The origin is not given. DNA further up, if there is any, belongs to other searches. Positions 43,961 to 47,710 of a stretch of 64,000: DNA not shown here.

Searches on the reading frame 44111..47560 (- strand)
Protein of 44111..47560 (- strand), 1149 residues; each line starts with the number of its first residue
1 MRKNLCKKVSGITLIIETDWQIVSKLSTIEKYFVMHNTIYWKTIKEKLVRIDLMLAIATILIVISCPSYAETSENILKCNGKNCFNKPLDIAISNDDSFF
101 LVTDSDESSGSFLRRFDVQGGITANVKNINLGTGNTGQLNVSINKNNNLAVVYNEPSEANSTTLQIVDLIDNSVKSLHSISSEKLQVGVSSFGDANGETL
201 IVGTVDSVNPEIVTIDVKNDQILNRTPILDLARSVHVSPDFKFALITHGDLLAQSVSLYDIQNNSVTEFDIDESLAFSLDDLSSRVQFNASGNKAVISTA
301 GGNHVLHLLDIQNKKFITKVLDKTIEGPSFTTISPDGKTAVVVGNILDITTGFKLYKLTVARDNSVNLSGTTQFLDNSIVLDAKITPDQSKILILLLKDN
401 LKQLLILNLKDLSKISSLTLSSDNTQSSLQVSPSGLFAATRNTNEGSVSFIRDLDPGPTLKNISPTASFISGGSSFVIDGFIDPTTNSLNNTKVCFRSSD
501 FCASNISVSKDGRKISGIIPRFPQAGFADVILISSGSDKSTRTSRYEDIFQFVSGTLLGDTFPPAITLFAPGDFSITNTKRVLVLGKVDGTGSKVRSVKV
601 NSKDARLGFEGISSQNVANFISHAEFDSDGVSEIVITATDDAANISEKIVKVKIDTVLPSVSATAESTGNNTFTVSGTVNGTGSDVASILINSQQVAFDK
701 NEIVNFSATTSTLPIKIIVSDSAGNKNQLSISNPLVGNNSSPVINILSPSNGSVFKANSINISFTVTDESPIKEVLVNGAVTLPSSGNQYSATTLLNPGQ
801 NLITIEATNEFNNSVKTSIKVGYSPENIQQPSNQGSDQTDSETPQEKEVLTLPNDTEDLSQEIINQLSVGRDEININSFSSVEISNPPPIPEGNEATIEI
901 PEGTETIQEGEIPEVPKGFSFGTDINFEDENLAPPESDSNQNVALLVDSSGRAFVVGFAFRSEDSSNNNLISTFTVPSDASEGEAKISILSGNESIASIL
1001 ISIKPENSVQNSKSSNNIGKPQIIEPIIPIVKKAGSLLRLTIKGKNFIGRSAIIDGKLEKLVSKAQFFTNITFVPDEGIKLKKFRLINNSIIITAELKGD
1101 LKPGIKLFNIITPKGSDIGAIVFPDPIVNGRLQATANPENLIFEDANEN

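Call 61: search_protein_families(library=pfam, proteins=[window:44111-47560:-], max_evalue=0.0001)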
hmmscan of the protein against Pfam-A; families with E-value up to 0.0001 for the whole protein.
window:44111-47560:- (1149 aa): 2 families
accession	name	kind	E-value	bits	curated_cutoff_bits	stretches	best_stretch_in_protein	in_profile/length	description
PF09136.16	Glucodextran_B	-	5.9e-09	36.2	27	1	742-821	1-79/83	Glucodextranase, domain B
PF17957.7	Big_7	-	5.3e-05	24.2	24.1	1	742-800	1-65/70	Bacterial Ig domain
